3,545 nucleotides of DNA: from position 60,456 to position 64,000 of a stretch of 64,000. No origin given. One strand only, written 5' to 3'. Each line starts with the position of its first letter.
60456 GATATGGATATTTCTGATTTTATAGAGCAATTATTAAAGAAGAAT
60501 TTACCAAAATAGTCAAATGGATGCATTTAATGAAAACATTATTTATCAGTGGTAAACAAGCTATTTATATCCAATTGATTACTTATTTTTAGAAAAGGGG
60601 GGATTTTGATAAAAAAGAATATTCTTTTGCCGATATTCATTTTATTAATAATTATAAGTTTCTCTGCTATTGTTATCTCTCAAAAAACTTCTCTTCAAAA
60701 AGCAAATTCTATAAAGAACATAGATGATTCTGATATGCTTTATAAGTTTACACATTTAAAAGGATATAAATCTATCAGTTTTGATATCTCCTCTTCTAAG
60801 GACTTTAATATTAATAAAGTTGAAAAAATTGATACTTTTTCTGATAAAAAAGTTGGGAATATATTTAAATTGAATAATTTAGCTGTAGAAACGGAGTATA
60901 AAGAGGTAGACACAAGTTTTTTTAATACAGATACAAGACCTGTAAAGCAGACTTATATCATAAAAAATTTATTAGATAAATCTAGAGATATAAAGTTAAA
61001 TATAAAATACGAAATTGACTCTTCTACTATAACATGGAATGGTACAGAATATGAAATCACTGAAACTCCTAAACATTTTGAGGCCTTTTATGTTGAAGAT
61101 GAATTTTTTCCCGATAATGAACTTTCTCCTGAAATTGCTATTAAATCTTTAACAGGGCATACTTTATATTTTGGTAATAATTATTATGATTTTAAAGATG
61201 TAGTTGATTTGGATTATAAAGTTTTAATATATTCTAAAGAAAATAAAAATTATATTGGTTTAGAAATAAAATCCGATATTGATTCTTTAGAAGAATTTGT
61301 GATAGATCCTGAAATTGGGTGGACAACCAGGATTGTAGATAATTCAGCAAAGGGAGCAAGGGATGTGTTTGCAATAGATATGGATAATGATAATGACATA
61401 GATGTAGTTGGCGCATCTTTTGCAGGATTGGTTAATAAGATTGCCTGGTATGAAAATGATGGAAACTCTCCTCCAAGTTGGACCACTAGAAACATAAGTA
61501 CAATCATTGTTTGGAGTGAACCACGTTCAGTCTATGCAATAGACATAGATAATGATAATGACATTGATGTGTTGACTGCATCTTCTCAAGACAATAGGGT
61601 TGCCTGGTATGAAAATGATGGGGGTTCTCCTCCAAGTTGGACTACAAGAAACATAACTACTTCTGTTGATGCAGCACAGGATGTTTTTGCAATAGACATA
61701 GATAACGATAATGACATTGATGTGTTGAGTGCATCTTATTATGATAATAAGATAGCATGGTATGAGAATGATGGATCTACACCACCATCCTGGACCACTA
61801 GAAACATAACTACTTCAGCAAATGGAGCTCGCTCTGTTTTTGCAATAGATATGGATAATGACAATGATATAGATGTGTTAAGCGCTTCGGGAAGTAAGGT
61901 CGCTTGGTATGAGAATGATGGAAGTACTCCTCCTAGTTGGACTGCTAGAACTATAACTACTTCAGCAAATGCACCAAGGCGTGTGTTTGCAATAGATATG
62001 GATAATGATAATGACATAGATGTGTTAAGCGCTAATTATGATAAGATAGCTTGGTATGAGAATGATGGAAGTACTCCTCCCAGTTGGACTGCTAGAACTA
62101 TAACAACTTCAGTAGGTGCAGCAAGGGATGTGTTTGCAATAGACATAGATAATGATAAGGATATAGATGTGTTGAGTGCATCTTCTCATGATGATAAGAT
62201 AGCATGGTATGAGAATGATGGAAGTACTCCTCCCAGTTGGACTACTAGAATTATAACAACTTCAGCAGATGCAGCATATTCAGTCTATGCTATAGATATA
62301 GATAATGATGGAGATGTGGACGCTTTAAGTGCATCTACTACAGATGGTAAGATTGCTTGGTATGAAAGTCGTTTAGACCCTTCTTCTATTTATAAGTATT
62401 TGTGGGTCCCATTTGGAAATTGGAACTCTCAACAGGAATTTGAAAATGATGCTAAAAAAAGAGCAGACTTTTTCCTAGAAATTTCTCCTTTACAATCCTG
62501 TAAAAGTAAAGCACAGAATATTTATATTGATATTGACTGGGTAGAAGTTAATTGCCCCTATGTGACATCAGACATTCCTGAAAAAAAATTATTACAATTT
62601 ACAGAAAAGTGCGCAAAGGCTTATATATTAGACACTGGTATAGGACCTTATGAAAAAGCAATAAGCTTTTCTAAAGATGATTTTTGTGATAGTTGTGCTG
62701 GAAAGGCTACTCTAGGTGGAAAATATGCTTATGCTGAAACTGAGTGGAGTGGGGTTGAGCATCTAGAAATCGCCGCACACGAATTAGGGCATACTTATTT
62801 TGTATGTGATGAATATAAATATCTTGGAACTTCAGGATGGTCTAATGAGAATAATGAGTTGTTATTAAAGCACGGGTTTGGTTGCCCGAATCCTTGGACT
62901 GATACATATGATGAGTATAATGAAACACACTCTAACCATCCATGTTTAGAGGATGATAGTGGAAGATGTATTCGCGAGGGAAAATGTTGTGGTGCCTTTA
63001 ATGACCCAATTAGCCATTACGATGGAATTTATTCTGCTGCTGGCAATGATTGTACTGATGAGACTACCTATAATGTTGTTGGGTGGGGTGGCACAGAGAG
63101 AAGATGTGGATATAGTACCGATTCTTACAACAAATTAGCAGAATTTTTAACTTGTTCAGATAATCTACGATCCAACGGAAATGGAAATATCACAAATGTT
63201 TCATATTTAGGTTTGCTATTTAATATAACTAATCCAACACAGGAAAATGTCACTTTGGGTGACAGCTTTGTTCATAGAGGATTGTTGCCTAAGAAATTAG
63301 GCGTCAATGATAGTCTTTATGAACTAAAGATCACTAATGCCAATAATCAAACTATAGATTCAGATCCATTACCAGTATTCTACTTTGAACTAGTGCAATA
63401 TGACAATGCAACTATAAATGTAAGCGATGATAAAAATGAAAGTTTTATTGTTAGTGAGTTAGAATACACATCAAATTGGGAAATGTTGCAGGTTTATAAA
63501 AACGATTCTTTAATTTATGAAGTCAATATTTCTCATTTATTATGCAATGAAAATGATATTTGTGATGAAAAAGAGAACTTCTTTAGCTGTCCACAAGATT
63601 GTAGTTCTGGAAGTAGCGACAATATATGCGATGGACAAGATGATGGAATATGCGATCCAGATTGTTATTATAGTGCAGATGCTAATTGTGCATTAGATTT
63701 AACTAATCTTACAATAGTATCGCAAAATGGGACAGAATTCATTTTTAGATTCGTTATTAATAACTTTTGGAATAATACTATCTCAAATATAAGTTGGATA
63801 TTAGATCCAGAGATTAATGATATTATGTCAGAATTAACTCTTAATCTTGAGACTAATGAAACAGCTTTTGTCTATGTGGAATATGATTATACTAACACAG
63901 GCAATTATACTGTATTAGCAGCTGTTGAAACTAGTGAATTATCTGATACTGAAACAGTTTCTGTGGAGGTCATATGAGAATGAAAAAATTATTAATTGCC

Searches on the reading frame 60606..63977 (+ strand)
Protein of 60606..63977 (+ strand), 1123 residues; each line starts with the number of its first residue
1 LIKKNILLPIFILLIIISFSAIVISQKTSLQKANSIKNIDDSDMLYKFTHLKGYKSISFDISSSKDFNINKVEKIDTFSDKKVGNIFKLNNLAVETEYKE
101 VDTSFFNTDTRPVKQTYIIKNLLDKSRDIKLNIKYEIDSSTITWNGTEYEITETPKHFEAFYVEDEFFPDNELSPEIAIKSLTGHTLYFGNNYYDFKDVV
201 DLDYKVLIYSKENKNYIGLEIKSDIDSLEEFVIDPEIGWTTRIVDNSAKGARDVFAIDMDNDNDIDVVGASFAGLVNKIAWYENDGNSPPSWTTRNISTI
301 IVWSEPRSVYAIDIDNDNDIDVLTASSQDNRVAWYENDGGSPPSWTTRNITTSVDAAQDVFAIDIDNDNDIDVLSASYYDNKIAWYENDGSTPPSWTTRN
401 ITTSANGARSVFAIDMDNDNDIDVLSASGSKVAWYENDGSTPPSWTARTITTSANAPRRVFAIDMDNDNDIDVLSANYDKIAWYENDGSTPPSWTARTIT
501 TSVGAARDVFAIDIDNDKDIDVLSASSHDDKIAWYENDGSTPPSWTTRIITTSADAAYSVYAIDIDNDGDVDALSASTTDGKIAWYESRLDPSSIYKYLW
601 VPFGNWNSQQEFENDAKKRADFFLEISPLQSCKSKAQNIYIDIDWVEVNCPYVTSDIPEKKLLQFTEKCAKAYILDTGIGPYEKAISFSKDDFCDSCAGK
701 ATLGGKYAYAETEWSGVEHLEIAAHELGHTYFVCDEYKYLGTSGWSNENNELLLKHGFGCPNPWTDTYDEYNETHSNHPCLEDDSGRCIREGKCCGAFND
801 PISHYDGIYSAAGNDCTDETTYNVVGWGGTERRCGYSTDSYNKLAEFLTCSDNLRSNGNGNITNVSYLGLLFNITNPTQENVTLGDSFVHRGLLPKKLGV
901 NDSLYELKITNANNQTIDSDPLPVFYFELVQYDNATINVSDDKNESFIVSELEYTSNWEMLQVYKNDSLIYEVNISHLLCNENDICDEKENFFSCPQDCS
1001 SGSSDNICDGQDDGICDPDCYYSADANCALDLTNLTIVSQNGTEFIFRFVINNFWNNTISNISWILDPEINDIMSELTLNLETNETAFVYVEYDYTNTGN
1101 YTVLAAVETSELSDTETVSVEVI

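Call 7: search_protein_families(library=pfam, proteins=[window:60606-63977:+], max_evalue=1)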
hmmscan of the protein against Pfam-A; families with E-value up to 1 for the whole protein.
window:60606-63977:+ (1123 aa): 2 families
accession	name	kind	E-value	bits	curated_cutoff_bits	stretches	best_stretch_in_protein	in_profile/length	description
PF13517.12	FG-GAP_3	-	2.3e-42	143.8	26.9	6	513-574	1-60/61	FG-GAP-like repeat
PF22301.2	AUDH_beta_propeller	-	5.1e-07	30.1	27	0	429-457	1-29/179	Aldos-2-ulose dehydratase, beta-propeller domain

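Call 53: search_protein_families(library=ncbifam, proteins=[window:60606-63977:+], max_evalue=1)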
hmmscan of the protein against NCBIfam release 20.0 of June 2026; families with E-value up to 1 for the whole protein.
window:60606-63977:+ (1123 aa): 2 families
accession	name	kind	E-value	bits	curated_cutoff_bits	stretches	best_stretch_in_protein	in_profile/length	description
NF052396.1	MATE_WgkD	equivalog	0.048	12.7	510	1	12-76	17-79/428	tryglysin-associated MATE efflux transporter WgkD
NF033507.3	Loki-CTERM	subfamily_domain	0.86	10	19.9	0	9-27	5-23/27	Loki-CTERM sorting domain-containing protein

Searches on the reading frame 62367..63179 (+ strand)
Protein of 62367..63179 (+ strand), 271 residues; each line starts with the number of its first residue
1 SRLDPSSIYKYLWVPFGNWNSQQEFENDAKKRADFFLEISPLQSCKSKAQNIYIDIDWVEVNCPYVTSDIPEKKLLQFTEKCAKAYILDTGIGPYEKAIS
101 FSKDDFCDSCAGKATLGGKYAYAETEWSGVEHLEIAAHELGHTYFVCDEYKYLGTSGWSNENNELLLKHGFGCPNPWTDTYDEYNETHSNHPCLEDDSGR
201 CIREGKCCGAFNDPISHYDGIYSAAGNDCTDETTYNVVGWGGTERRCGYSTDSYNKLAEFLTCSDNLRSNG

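Call 10: search_solved_structures(query=window:62367-63179:+, max_evalue=10, show_alignments=3)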
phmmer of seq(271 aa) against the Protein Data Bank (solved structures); distinct sequences matched with E-value up to 10: 0.

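Call 19: search_protein_families(library=pfam, proteins=[window:62367-63179:+], max_evalue=10)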
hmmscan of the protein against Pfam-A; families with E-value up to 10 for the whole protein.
window:62367-63179:+ (271 aa): 2 families
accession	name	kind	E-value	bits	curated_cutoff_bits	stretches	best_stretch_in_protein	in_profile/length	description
PF21957.2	Zn_ribbon_16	-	0.27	11.6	27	1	171-207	15-50/65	Zinc beta-ribbon finger, putative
PF09471.16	Peptidase_M64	-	0.82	9.2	26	1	135-159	145-169/302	IgA Peptidase M64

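Call 28: search_protein_representatives(protein=window:62367-63179:+)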
Query: 271 residues. Proteins with E-value up to 0.001 (for the whole library): 49; up to 1e-10: 26; up to 1e-30: 3. The best 49 are listed.
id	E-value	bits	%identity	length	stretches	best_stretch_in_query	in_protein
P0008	1.4e-189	645.1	89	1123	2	1-271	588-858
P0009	6.8e-88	311.3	54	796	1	8-269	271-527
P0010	3.1e-43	164.7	42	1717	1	8-265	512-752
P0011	3.6e-30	121.9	49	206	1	8-128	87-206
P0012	1.1e-26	110.4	40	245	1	9-263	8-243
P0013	2.8e-26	109.1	33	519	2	7-190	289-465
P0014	1.5e-24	103.4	42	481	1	9-263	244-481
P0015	1.9e-23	99.8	32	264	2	7-176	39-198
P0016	1.7e-22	96.6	32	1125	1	8-265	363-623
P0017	1.3e-20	90.5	39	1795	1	5-267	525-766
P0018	1.5e-16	77.2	36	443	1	7-255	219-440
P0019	1.5e-15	73.8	39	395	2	5-67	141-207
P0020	6.8e-15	71.7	35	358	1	4-209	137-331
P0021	6.9e-14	68.4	27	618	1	7-263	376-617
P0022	7.8e-14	68.2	59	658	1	8-67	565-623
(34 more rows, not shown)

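Call 34: search_solved_structures(query=A3, max_evalue=10, show_alignments=3)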
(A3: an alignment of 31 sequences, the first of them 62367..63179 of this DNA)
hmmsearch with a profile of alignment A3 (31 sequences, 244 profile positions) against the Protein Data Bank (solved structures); distinct sequences matched with E-value up to 10: 47.
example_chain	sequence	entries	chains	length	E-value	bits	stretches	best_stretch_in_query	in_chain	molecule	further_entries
1c7k_A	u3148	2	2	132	1.7e-05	27.9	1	118-177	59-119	ZINC ENDOPROTEASE | ZINC PROTEASE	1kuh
4hx3_A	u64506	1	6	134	1.7e-05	27.9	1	118-177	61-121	Extracellular small neutral protease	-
3p1v_A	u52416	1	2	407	2.8e-05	27.2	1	26-156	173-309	Metallo-endopeptidase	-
4df9_A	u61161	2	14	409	0.0011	22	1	25-156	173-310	putative peptidase | Lipoprotein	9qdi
1cxv_A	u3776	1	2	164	0.063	16.2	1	113-150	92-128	PROTEIN (COLLAGENASE-3)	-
2x7m_A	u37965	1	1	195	0.15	15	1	96-149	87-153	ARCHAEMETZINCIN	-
3kry_A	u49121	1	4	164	0.49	13.3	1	113-150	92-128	Collagenase 3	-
3ljz_A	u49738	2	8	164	0.49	13.3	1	113-150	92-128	Collagenase 3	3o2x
1fls_A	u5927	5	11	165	0.5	13.3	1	113-150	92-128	COLLAGENASE-3 | Collagenase 3 | Matrix metallopeptidase 13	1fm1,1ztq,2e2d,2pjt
2d1n_A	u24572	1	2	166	0.5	13.3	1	113-150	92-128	Collagenase 3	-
3kec_A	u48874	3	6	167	0.51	13.2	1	113-150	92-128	Collagenase 3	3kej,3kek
6hv2_A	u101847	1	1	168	0.51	13.2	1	113-150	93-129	Collagenase 3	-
1you_A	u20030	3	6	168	0.51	13.2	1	113-150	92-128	Collagenase 3 | MMP-13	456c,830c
3tvc_A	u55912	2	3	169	0.52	13.2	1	113-150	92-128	Collagenase 3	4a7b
2ow9_A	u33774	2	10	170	0.52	13.2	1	113-150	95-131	Collagenase 3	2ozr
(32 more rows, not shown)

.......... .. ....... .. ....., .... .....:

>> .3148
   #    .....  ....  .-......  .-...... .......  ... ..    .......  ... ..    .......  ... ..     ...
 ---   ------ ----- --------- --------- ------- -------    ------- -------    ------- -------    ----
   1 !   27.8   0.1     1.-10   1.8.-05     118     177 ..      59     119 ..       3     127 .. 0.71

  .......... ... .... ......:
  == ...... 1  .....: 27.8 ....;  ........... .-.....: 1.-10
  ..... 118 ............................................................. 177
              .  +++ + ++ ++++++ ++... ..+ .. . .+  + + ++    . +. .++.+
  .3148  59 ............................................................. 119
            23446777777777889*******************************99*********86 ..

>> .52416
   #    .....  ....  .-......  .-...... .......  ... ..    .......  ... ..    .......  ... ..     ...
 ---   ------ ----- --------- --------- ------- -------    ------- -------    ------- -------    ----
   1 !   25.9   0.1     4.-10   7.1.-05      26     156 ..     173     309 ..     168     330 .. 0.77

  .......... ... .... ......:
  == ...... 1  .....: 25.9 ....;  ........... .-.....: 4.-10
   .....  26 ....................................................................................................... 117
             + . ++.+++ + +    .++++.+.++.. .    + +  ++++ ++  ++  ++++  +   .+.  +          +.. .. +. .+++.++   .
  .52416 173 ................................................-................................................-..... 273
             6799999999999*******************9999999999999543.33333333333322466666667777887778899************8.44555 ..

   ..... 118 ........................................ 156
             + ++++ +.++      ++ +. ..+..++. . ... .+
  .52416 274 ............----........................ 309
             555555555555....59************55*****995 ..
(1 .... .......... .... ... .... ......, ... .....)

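Call 35: search_protein_families(library=pfam, alignment_id=A3, max_evalue=1)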
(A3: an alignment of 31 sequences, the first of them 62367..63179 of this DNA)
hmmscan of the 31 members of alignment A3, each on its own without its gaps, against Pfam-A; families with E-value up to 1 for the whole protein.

A. member 1, window:62367-63179:+ (271 aa): 2 families
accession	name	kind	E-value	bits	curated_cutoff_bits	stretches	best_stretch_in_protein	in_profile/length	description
PF21957.2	Zn_ribbon_16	-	0.27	11.6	27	1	171-207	15-50/65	Zinc beta-ribbon finger, putative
PF09471.16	Peptidase_M64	-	0.82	9.2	26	0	135-159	145-169/302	IgA Peptidase M64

B. families by the number of members that match (of 31 scanned): 21 families
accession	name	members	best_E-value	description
PF09471.16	Peptidase_M64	8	3.4e-05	IgA Peptidase M64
PF13688.12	Reprolysin_5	8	0.004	Metallo-peptidase family M12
PF02031.22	Peptidase_M7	7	0.00073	Streptomyces extracellular neutral proteinase (M7) family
PF13583.11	Reprolysin_4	7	0.0089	Metallo-peptidase family M12B Reprolysin-like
PF05547.17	Peptidase_M6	5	0.048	Immune inhibitor A peptidase M6, catalytic domain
PF13574.12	Reprolysin_2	4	0.0087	Metallo-peptidase family M12B Reprolysin-like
PF01435.24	Peptidase_M48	3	0.025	Peptidase family M48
PF13582.12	Reprolysin_3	3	0.12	Metallo-peptidase family M12B Reprolysin-like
PF21957.2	Zn_ribbon_16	2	0.0035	Zinc beta-ribbon finger, putative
PF16313.11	DUF4953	2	0.18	Met-zincin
PF12388.14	Peptidase_M57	1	0.012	Dual-action HEIGH metallo-peptidase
PF25226.1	DUF7844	1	0.021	Domain of unknown function (DUF7844)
PF12967.12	DUF3855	1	0.022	Domain of Unknown Function with PDB structure (DUF3855)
PF14835.12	zf-RING_6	1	0.057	zf-RING of BARD1-type protein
PF09687.15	PRESAN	1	0.073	Plasmodium RESA N-terminal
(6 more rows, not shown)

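Call 48: predict_structure(alignment_id=A3)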
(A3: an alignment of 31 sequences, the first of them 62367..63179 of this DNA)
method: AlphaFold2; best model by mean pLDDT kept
length: 271 residues; sequences in the alignment: 31
mean_pLDDT: 87.9   pTM: 0.90
mean pLDDT of the five models: 87.9, 87.6, 86.9, 85.5, 85.4
residues with pLDDT >= 90: 186; 70-90: 45; 50-70: 28; < 50: 12
segments of 3 or more residues with pLDDT < 50: 180-188, 269-271
pLDDT, mean of each block of 10 residues (from residue 1): 78 96 98 98 96 97 79 92 96 95 92 97 95 98 95 87 95 79 49 62 71 92 94 89 91 95 72 34
secondary structure, 60 per line:
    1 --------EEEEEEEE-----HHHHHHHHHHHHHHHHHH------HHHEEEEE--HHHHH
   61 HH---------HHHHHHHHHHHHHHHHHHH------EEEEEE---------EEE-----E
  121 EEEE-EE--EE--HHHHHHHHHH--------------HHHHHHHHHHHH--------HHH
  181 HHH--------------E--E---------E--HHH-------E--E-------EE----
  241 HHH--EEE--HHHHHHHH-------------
elements in order: E9-16 H22-39 E49-53 H56-62 H72-90 E97-102 E112-114 E120-124 H134-143 H158-169 H178-183 E246-248 H251-258

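Call 53: search_protein_families(library=ncbifam, proteins=[window:62367-63179:+], max_evalue=1)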
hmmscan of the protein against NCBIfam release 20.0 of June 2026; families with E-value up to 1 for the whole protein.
window:62367-63179:+ (271 aa): 1 family
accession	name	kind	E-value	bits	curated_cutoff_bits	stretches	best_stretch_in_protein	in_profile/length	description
TIGR03296.1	M6dom_TIGR03296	domain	0.031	14.2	110.8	1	111-152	144-186/286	M6 family metalloprotease domain-containing protein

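Call 60: find_homologous_proteins(query=A3, max_evalue=0.00001)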
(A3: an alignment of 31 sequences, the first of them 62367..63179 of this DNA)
Query A3 (31 sequences) (271 aa, profile of the alignment): 7 proteins with E <= 0.00001 among 1894 candidates.
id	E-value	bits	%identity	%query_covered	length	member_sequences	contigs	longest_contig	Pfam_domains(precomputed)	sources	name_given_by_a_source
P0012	5.6e-74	267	34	94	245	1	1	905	-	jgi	-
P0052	6.8e-46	175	23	57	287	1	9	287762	-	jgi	-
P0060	1.7e-33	134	27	69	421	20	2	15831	-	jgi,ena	-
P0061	4.3e-33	133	29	50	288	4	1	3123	PF13574.13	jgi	jgi:hypothetical protein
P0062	2.2e-32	131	27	62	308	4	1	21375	-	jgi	jgi:hypothetical protein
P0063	5.6e-31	126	29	66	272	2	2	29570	-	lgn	-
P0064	5.9e-24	103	52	11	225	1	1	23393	-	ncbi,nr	ncbi:MAG: hypothetical protein NT067_01120 [Candidatus Diapherotrites archaeon]|nr:hypothetical prot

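Call 63: find_encoding_contigs(protein=P0060, flank=4000, max_places=3)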
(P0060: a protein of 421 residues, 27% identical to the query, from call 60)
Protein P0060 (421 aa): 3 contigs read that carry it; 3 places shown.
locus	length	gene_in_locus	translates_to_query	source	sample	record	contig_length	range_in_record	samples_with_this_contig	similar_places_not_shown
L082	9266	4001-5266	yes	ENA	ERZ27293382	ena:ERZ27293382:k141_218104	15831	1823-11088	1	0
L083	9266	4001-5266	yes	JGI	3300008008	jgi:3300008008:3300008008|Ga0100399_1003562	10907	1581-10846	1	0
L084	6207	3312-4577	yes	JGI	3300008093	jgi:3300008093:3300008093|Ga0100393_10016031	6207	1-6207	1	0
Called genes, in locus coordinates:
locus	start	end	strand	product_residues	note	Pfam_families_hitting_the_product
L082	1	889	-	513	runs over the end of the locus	-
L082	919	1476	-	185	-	-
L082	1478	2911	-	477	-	-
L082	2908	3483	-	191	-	-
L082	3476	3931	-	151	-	-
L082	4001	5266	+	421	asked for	-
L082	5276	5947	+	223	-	-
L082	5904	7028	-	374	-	-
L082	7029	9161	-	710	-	-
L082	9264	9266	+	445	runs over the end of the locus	-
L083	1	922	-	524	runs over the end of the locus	-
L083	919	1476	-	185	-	-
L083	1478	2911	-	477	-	-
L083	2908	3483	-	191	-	-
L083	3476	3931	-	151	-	-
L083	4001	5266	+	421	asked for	-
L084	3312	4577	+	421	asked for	-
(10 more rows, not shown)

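Call 65: fold_search(model_id=the predicted structure, library=pdb)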
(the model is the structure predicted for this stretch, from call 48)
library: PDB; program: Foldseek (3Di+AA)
matches with E <= 10: 920; with E <= 0.001: 63
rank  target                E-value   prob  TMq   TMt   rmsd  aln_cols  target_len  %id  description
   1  1r54_A                6.1e-06  1.00  0.38  0.48   6.4       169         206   14  Crystal structure of the catalytic domain of human ADAM33 (released 2004-10-12)
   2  1r55_A                6.1e-06  1.00  0.38  0.50   6.3       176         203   15  Crystal structure of the catalytic domain of human ADAM 33 (released 2004-10-12)
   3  3hdb_A                1.5e-05  1.00  0.37  0.26   9.4       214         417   17  Crystal structure of AaHIV, A metalloproteinase from venom of Agkistrodon Acutus (released 2009-08-11)
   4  1nd1                  1.8e-05  1.00  0.39  0.50   7.9       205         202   15  Amino acid sequence and crystal structure of BaP1, a metalloproteinase from Bothrops asper snake venom that exerts multi (released 2003-11-04)
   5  2aig                  2.2e-05  1.00  0.33  0.42   6.1       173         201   13  ADAMALYSIN II WITH PEPTIDOMIMETIC INHIBITOR POL647 (released 1998-04-15)
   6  5y2z_G                2.3e-05  1.00  0.35  0.22   5.1       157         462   15  Crystal structure of human LGI1 EPTP-ADAM22 complex (released 2018-05-02)
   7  6x5x                  2.6e-05  1.00  0.38  0.49   7.1       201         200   15  Crystal structure o BmooMP-I, a P-I metalloproteinase from Bothrops moojeni (released 2020-10-07)
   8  6be6_D                2.8e-05  1.00  0.38  0.25   7.4       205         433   13  ADAM10 Extracellular Domain (released 2017-12-27)
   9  8hpy_A                2.8e-05  1.00  0.44  0.27   6.3       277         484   13  Crystal structure of human LGI1-ADAM22 complex (released 2023-12-13)
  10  1kug_A                3.0e-05  1.00  0.37  0.47   6.8       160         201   16  Crystal Structure of a Taiwan Habu Venom Metalloproteinase complexed with its endogenous inhibitor pENW (released 2002-07-10)
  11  3b2z_C                3.8e-05  1.00  0.33  0.31   5.6       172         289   16  Crystal Structure of ADAMTS4 (apo form) (released 2007-12-25)
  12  3g5c_A                4.1e-05  1.00  0.36  0.21   4.9       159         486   15  Structural and biochemical studies on the ectodomain of human ADAM22 (released 2009-08-18)
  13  5y2z_A                4.3e-05  1.00  0.35  0.21   5.1       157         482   15  Crystal structure of human LGI1 EPTP-ADAM22 complex (released 2018-05-02)
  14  5y2z_E                4.3e-05  1.00  0.36  0.22   5.5       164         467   15  Crystal structure of human LGI1 EPTP-ADAM22 complex (released 2018-05-02)
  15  3dsl_B                4.3e-05  1.00  0.38  0.26   6.1       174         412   17  The Three-dimensional Structure of Bothropasin, the Main Hemorrhagic Factor from Bothrops jararaca venom. (released 2008-10-21)
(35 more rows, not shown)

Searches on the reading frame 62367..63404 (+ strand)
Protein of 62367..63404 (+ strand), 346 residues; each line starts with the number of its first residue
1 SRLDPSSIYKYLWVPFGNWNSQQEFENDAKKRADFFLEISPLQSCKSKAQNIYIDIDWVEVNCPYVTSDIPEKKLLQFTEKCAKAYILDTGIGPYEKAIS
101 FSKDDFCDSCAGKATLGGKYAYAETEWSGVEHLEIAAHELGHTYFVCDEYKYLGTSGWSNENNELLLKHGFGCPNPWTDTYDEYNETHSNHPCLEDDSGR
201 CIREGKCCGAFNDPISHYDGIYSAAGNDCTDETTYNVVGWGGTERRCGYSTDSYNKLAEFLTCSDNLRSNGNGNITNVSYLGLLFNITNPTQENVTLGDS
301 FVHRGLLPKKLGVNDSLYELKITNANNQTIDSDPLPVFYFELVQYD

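Call 14: find_homologous_proteins(query=window:62367-63404:+, max_evalue=0.001)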
Query seq(346 aa): 550 candidates shared short words with the query, none scored E <= 0.001.
